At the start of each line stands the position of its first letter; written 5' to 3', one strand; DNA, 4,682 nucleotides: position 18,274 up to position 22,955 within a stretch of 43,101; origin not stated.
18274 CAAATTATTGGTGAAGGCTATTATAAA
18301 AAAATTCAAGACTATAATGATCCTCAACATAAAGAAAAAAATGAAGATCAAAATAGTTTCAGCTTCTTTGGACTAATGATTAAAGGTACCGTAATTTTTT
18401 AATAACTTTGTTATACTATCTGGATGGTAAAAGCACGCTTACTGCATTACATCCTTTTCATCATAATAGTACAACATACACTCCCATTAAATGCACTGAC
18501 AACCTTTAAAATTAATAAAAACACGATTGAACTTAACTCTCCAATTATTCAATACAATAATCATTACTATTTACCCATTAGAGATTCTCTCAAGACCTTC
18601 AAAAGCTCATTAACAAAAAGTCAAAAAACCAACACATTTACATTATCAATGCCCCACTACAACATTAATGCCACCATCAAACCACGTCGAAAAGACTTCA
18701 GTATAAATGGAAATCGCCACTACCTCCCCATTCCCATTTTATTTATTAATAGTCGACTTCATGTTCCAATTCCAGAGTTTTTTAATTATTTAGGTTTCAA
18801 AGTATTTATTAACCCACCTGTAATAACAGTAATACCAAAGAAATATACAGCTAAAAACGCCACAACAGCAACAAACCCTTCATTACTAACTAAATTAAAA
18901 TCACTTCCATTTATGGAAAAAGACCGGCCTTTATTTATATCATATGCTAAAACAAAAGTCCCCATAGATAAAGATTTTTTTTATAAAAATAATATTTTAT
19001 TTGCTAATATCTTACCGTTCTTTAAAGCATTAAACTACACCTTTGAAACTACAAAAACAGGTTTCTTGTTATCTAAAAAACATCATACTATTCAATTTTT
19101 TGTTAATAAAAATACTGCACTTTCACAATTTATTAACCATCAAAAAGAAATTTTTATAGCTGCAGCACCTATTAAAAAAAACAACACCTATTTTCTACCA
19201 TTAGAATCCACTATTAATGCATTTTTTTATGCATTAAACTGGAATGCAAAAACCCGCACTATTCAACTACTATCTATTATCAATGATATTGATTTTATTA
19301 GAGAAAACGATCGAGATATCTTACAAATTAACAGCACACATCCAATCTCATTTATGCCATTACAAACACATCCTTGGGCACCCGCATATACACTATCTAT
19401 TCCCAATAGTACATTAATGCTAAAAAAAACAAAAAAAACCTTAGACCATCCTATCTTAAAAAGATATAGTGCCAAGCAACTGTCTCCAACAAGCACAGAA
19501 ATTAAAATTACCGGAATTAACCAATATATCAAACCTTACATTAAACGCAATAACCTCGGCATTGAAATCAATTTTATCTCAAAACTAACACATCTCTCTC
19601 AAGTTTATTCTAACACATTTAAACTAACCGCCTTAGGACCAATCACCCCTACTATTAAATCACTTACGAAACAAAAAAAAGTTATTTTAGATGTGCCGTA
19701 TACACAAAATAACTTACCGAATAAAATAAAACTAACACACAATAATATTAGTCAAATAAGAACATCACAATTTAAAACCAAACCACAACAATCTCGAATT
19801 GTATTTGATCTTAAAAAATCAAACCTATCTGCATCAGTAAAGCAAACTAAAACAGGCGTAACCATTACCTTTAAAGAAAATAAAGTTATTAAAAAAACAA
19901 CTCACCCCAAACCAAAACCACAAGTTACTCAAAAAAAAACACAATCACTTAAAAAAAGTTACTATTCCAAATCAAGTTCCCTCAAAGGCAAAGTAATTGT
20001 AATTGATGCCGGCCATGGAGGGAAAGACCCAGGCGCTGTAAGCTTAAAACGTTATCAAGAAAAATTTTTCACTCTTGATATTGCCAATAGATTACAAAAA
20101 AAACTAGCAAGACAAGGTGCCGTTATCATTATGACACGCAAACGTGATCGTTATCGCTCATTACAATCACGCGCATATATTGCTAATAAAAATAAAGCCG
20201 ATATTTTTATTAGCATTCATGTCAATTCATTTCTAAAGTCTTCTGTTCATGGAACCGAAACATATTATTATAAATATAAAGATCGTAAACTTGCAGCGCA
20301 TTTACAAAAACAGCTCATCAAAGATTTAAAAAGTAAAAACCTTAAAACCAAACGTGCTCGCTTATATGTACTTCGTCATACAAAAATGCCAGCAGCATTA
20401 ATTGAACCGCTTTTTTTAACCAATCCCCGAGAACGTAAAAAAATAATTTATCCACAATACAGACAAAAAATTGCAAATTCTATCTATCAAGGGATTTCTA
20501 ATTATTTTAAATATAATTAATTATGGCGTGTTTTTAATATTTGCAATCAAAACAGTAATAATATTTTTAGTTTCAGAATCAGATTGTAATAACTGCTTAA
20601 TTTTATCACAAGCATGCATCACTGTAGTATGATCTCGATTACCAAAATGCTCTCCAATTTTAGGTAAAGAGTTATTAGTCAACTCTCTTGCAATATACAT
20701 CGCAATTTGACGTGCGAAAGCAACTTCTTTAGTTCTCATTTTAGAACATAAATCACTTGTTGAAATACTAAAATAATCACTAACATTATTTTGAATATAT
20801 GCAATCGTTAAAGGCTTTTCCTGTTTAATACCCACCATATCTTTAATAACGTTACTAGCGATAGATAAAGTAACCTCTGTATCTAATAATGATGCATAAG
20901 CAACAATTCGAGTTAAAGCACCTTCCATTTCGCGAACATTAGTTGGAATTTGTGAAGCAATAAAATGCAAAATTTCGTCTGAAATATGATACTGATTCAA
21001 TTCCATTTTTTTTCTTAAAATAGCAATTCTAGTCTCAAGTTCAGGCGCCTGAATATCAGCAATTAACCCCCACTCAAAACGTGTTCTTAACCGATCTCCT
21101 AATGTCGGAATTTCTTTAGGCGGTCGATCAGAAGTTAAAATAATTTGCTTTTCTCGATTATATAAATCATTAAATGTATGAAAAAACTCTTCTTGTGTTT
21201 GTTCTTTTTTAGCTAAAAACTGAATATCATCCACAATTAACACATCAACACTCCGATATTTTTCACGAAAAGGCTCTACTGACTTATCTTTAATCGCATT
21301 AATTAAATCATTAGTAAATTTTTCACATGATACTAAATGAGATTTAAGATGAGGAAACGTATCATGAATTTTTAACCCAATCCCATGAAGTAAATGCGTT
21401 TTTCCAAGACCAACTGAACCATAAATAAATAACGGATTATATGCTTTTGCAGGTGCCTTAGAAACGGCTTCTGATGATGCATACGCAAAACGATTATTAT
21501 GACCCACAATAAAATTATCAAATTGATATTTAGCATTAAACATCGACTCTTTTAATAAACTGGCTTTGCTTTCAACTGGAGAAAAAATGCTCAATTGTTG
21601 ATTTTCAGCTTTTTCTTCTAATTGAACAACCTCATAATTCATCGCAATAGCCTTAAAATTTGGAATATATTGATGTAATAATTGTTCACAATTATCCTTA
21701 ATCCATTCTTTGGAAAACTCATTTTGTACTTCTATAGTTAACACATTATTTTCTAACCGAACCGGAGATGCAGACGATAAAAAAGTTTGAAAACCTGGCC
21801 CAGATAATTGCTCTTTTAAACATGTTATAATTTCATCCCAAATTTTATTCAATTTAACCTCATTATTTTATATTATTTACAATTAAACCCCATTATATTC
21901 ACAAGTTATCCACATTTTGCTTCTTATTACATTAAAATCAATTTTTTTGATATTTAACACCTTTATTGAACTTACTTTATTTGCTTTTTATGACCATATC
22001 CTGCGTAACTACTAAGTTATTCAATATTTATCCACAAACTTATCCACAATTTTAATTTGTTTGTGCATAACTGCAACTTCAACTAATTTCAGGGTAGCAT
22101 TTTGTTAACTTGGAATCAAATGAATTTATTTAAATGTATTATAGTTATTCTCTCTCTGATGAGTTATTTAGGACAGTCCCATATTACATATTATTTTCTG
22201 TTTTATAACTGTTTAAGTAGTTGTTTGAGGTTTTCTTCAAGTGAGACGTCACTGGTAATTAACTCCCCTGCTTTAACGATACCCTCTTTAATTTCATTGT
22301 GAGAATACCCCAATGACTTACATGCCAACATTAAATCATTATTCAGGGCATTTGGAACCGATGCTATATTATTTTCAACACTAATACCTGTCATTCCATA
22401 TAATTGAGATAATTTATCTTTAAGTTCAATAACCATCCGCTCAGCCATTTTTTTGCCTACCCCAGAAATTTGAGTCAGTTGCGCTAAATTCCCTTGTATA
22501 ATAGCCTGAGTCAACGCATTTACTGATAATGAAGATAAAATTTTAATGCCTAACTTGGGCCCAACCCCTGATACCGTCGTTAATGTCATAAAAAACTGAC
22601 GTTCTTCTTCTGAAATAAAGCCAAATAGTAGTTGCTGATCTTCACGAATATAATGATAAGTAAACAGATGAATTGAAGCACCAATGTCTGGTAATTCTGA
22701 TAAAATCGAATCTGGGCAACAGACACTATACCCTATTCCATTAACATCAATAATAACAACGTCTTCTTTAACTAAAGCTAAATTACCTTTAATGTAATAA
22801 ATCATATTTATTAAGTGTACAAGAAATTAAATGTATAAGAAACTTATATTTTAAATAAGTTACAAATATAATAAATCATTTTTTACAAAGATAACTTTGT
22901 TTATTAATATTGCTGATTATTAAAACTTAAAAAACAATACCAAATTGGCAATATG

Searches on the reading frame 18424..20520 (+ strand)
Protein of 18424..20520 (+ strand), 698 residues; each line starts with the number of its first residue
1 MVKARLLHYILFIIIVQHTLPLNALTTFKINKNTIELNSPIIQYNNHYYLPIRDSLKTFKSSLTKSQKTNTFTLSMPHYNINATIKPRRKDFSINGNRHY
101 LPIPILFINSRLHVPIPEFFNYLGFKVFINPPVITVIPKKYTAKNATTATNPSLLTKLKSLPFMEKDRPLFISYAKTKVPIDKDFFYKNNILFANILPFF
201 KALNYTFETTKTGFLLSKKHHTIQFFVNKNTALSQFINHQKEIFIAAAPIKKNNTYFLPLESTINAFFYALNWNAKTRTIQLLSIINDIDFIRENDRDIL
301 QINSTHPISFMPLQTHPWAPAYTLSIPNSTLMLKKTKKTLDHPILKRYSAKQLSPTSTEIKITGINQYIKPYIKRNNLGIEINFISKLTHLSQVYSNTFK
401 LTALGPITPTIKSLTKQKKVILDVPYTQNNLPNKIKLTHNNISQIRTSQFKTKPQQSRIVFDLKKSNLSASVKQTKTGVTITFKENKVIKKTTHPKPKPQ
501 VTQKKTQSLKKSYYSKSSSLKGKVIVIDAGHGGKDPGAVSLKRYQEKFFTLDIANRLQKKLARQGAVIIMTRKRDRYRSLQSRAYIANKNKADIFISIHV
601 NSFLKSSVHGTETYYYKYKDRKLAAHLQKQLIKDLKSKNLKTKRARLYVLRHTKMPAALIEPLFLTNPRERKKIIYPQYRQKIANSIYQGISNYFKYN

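Call 17: search_protein_families(library=pfam, proteins=[window:18424-20520:+])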
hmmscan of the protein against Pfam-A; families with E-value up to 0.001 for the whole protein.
window:18424-20520:+ (698 aa): 3 families
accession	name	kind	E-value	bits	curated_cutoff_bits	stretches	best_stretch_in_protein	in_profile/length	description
PF01520.23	Amidase_3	-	1.6e-56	191.5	27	1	525-693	1-174/174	N-acetylmuramoyl-L-alanine amidase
PF07833.16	Cu_amine_oxidN1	-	1.5e-16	60.7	24.2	2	30-130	2-100/108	Copper amine oxidase N-terminal domain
PF11741.13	AMIN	-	7.8e-07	29.6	20.5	1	401-480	15-98/101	AMIN domain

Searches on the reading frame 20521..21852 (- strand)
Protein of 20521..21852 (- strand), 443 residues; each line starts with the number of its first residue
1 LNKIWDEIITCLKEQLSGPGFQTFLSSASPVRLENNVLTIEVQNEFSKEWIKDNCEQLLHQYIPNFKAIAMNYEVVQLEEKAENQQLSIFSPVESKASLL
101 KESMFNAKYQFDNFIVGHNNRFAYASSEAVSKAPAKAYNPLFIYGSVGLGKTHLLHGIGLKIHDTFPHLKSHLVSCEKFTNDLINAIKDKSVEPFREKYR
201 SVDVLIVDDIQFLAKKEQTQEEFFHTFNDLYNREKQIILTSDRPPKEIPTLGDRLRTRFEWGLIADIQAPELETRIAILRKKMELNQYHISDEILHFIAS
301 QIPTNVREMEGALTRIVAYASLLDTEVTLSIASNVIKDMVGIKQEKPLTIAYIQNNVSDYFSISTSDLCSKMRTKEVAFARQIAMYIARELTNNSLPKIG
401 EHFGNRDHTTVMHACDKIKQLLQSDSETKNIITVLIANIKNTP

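Call 17: search_protein_families(library=pfam, proteins=[window:20521-21852:-])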
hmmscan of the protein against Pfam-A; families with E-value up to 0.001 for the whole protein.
window:20521-21852:- (443 aa): 6 families
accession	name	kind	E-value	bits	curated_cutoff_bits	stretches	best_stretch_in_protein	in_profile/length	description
PF00308.24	Bac_DnaA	-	4.2e-69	232.3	23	1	106-265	2-161/162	Bacterial DnaA ATPAse domain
PF08299.17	Bac_DnaA_C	-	3.2e-32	110.8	31.5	1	351-418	2-69/69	Bacterial dnaA protein helix-turn-helix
PF11638.13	DnaA_N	-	3.2e-11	43.2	24.6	1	2-59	1-59/65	DnaA N-terminal domain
PF01695.23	IstB_IS21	-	1e-07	32.2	24.1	1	141-245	95-196/238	IstB-like ATP binding protein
PF00004.35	AAA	-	6e-06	27.2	21.2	1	142-260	2-128/131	ATPase family associated with various cellular activities (AAA)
PF13401.12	AAA_22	-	0.00016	22.5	27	0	143-236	10-115/130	AAA domain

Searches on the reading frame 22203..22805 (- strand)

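Call 17: search_protein_families(library=pfam, proteins=[window:22203-22805:-])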
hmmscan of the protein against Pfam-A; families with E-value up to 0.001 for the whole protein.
window:22203-22805:- (200 aa): 3 families
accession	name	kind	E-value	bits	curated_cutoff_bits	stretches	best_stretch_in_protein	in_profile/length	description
PF01330.27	RuvA_N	-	9.5e-21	74.1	23.6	1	1-62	1-61/61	RuvA N terminal domain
PF14520.12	HHH_5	-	5.7e-15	56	27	1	72-130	1-57/57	Helix-hairpin-helix domain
PF00633.29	HHH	-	4.1e-07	29.9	24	0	101-123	4-26/30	Helix-hairpin-helix motif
